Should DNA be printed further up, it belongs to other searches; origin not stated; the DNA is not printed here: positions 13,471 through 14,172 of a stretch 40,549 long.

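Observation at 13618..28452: Two paralogous lysozyme/glucosaminidase-like membrane proteins bracket the giant gene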

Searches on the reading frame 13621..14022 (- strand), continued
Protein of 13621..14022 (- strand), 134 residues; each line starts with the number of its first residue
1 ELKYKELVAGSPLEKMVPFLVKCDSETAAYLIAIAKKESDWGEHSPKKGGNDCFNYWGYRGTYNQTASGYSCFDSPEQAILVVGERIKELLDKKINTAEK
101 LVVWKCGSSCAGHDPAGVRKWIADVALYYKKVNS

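Call 38: search_solved_structures(query=A3, max_evalue=10, show_alignments=3)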
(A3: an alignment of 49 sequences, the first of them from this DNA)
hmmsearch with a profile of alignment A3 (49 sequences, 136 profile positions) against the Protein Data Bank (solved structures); distinct sequences matched with E-value up to 10: 98 (the best 60 are shown).
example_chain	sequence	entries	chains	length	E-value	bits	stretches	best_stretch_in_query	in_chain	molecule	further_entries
4h32_B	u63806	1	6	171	0.15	15.1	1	57-97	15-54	Hemagglutinin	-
6n5a_B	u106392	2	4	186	0.43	13.6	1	57-97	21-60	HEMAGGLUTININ HA2 SUBUNIT | Hemagglutinin HA2 chain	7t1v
4ju0_B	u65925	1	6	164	0.52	13.3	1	57-96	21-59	Hemagglutinin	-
4jtv_B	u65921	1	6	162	0.55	13.2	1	57-96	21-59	Hemagglutinin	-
9n5z_F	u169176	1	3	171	0.56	13.2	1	57-96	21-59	Hemagglutinin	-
9onz_D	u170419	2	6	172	0.57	13.2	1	57-97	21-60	Hemagglutinin HA2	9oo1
6ii8_B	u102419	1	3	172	0.57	13.2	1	57-97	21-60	Hemagglutinin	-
6ii4_B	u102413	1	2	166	0.58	13.2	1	57-97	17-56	Hemagglutinin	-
9mtg_B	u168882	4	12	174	0.58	13.2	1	57-96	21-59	Hemagglutinin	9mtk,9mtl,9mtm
6ii9_B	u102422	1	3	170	0.59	13.1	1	57-97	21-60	Hemagglutinin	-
4jtx_B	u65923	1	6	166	0.59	13.1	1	57-96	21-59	Hemagglutinin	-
1ti8_B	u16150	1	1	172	0.59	13.1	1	57-97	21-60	hemagglutinin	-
4bsa_B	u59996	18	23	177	0.59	13.1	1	57-97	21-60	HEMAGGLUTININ | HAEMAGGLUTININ HA2 | Hemagglutinin HA2 chain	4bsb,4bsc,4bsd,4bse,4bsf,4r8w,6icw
4kol_B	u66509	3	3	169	0.6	13.1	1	57-97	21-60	Hemagglutinin HA2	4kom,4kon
4lki_B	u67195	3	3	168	0.6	13.1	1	57-97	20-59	hemagglutinin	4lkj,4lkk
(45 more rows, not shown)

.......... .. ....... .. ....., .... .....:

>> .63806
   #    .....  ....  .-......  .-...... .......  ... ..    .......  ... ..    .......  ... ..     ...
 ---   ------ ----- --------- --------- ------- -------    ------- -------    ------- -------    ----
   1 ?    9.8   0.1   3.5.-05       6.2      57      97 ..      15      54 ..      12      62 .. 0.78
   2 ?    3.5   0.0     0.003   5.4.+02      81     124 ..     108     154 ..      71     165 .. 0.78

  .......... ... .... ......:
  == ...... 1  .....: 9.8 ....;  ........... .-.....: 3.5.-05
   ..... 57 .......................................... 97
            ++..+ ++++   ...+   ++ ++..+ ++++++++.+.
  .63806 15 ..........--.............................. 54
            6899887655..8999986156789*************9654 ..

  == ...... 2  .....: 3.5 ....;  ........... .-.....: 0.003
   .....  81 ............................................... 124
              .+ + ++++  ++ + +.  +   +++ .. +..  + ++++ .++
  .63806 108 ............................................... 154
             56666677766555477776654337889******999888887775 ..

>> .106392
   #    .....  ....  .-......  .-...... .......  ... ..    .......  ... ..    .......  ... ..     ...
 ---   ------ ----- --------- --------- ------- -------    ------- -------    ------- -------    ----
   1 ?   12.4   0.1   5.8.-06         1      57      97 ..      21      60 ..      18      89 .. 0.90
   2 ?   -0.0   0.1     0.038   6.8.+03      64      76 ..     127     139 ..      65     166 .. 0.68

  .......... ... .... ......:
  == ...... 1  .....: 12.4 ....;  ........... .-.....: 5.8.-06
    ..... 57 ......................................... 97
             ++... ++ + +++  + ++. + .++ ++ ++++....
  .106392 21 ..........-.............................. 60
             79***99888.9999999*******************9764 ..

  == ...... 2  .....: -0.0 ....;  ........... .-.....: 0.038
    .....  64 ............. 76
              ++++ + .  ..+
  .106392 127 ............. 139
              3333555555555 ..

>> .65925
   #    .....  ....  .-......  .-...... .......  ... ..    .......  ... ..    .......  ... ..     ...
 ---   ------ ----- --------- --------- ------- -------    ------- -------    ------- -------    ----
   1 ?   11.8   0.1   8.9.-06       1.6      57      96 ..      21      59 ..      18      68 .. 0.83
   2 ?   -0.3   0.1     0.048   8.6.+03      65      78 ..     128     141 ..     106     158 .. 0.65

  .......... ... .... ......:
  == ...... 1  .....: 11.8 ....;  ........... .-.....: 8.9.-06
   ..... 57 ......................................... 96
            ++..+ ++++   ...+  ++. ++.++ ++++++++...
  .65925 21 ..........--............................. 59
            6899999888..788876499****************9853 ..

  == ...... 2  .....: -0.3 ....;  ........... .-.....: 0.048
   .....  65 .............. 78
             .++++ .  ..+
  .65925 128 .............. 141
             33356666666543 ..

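Call 54: search_protein_families(library=pfam, proteins=[L031:3833-9334:+, L075:1102-9531:+], max_evalue=0.001)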
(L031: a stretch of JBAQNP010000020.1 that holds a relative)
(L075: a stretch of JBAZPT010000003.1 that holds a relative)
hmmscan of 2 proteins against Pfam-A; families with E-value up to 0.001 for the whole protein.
L031:3833-9334:+ (1834 aa): 8 families
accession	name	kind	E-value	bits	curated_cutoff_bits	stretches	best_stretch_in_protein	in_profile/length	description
PF16656.11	Pur_ac_phosph_N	-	7.4e-53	177.5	30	7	970-1037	12-83/93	Purple acid Phosphatase, N-terminal domain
PF00041.27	fn3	-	4.2e-31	107.4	25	3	1515-1593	4-79/84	Fibronectin type III domain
PF25059.1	FN3_DSCAM-DSCAML_C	-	1.6e-12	48.1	39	0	1559-1601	41-81/89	DSCAM/DSCAML C-terminal Fn3-like domain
PF25788.1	Ig_Rha78A_N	-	1.2e-09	38.8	27.4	0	1553-1600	51-102/105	Rha78A-like, N-terminal immunoglobulin domain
PF16655.11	PhoD_N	-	3.3e-07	31.2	30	0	1016-1037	60-81/90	PhoD-like phosphatase, N-terminal domain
PF10179.15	NDNF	-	3.1e-05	24.5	27.3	0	1017-1043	91-117/127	Neuron-derived neurotrophic factor, first Fn(III) domain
PF09294.16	Interfer-bind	-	6.6e-05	23.6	21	0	1015-1043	65-93/104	Interferon-alpha/beta receptor, fibronectin type III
PF16794.11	fn3_4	-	0.00032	21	27.1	0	1014-1037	68-91/103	Fibronectin-III type domain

L075:1102-9531:+ (2810 aa): 8 families
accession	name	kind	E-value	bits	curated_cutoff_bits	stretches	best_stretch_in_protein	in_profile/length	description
PF16656.11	Pur_ac_phosph_N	-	1.4e-51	173.4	30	5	2411-2500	6-93/93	Purple acid Phosphatase, N-terminal domain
PF25390.1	WD40_RLD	-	3.4e-42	145.5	150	2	570-861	89-347/363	RCC1-like domain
PF00041.27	fn3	-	9.5e-26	90.3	25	2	2409-2495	4-80/84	Fibronectin type III domain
PF00415.24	RCC1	-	4.6e-22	78.8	21.7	2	467-494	2-29/50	Regulator of chromosome condensation (RCC1) repeat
PF13540.12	RCC1_2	-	6e-18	64.5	22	2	452-479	3-30/30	Regulator of chromosome condensation (RCC1) repeat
PF16655.11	PhoD_N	-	1.6e-08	35.4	30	0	1799-1838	52-88/90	PhoD-like phosphatase, N-terminal domain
PF25059.1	FN3_DSCAM-DSCAML_C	-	2.5e-08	34.6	39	0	2727-2787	25-82/89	DSCAM/DSCAML C-terminal Fn3-like domain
PF25788.1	Ig_Rha78A_N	-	8.9e-05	23.1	27.4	0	2225-2274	52-101/105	Rha78A-like, N-terminal immunoglobulin domain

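Call 55: search_protein_families(library=pfam, proteins=[L057:1499-7021:+, L059:3983-9460:+, L003:1-7956:+], max_evalue=0.001)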
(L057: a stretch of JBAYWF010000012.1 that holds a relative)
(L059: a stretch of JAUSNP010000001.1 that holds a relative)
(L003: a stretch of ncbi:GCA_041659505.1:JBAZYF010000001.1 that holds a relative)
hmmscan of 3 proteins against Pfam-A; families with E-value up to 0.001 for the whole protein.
L057:1499-7021:+ (1841 aa): 9 families
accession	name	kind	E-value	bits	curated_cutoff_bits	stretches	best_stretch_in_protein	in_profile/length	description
PF25390.1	WD40_RLD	-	3.6e-236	783.7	150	4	473-799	31-345/363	RCC1-like domain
PF00415.24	RCC1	-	6.9e-153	497.6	21.7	14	436-488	2-50/50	Regulator of chromosome condensation (RCC1) repeat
PF13540.12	RCC1_2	-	2.6e-148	479.1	22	14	587-615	1-29/30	Regulator of chromosome condensation (RCC1) repeat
PF25384.1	Alsin_RLD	-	8.9e-37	127.8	100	1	140-178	279-317/405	Alsin RCC1-like domain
PF00041.27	fn3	-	9.1e-14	51.9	25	1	1351-1429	3-78/84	Fibronectin type III domain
PF13620.12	CarboxypepD_reg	-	1.4e-10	41.8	32.3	1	1594-1654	4-64/82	Carboxypeptidase regulatory-like domain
PF16656.11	Pur_ac_phosph_N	-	0.00012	23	30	0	1133-1222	14-83/93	Purple acid Phosphatase, N-terminal domain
PF25788.1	Ig_Rha78A_N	-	0.00032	21.3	27.4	0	1359-1433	15-98/105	Rha78A-like, N-terminal immunoglobulin domain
PF16655.11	PhoD_N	-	0.00046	21.1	30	0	1200-1224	59-83/90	PhoD-like phosphatase, N-terminal domain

L059:3983-9460:+ (1826 aa): 6 families
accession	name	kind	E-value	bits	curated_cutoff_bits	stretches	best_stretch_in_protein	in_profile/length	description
PF16403.11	Bact_surface_Ig-like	-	1.8e-45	153.3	27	4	676-749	1-71/71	Bacterial surface protein, Ig-like domain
PF02494.22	HYR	-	1.2e-26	93.2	21.7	4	489-566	2-81/81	HYR domain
PF22352.2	K319L-like_PKD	-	1.8e-11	44.3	27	1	1497-1561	17-82/84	K319L-like, PKD domain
PF13750.12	Big_3_3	-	3.1e-06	27.4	27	0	718-798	9-88/157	Bacterial Ig-like domain (group 3)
PF19077.6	Big_13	-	4.6e-05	24.3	27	0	1363-1400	64-102/102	Bacterial Ig-like domain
PF01483.27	P_proprotein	-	0.00041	20.8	21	0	1248-1312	24-85/86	Proprotein convertase P-domain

L003:1-7956:+ (2652 aa): 1 family
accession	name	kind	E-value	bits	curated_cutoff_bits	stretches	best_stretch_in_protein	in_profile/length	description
PF13229.12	Beta_helix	-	5.3e-17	62.3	25.9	3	831-931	23-124/158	Right handed beta helix region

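Call 75: search_protein_representatives(alignment_id=A2)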
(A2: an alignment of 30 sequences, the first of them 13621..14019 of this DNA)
Query: 30 sequences, 198 profile positions. Proteins with E-value up to 0.001 (for the whole library): 329; up to 1e-10: 285; up to 1e-30: 241. The best 150 are listed.
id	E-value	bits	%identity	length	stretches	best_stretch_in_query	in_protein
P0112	1.9e-74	266.0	-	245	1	41-197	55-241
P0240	2.0e-73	262.7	-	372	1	41-196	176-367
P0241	4.3e-72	258.3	-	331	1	26-197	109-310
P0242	5.7e-72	257.9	-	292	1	20-197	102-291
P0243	1.3e-71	256.7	-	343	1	21-196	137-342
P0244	2.4e-71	255.9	-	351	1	34-196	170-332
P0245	2.5e-71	255.8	-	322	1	39-197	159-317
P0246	2.6e-71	255.8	-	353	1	41-197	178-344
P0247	5.9e-71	254.6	-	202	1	3-196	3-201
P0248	7.1e-71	254.3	-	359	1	41-197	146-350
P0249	1.0e-70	253.8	-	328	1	41-197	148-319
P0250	1.6e-70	253.1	-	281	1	7-197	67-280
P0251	1.8e-70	253.0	-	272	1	34-196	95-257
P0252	2.9e-70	252.3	-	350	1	23-197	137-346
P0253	3.8e-70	252.0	-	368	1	46-197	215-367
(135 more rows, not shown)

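Call 78: fold_search(model_id=the predicted structure, library=viral)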
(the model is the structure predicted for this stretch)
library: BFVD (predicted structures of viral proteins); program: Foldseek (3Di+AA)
matches with E <= 10: 121; with E <= 0.001: 0
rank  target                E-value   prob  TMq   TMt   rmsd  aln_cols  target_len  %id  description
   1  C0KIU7                4.2e-03  1.00  0.58  0.36   6.0       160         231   19  p5 [Pseudomonas phage phi2954]
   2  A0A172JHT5            2.1e-02  1.00  0.58  0.33   4.9       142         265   16  Mannosyl-glycoendo-beta-N-acetylglucosaminidase [Bacillus phage AR9]
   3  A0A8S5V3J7            2.4e-02  1.00  0.54  0.43   5.0       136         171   18  Mannosyl-glycoprotein endo-beta-N-acetylglucosaminidase [Myoviridae sp. ctk6V34]
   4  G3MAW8                2.5e-02  1.00  0.63  0.37   4.8       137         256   17  Gp588 [Bacillus phage G]
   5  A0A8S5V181            3.1e-02  1.00  0.58  0.09   5.2       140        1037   14  Peptidase [Myoviridae sp. ctJ2i1]
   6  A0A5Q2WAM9            4.0e-02  1.00  0.57  0.34   4.0       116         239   22  (no name in the UniProt tables at hand)
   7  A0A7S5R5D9            4.7e-02  0.97  0.50  0.31   6.2       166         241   17  (no name in the UniProt tables at hand)
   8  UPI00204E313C         5.9e-02  0.96  0.47  0.17   6.5       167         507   15  (no name look-up for this kind of identifier)
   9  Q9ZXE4                6.2e-02  0.98  0.54  0.27   6.1       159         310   20  ORF39 [Bacillus phage phi105]
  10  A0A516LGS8            6.9e-02  0.85  0.41  0.37  10.2       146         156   14  (no name in the UniProt tables at hand)
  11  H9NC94                1.2e-01  0.96  0.53  0.37   5.1       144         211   14  (no name in the UniProt tables at hand)
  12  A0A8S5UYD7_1          1.2e-01  0.98  0.56  0.07   4.7       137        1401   18  Chromatin remodeling complex ATPase [Phage sp. ctKtV17]
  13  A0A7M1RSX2            1.3e-01  0.92  0.50  0.15   5.7       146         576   13  Mannosyl-glycoprotein endo-beta-N-acetylglucosamidase-like domain-containing protein [uncultured phage cr124_1]
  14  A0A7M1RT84            1.5e-01  0.77  0.44  0.20   6.4       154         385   12  Mannosyl-glycoprotein endo-beta-N-acetylglucosamidase-like domain-containing protein [uncultured phage cr130_1]
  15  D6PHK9                1.6e-01  0.89  0.49  0.12   5.8       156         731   13  (no name in the UniProt tables at hand)
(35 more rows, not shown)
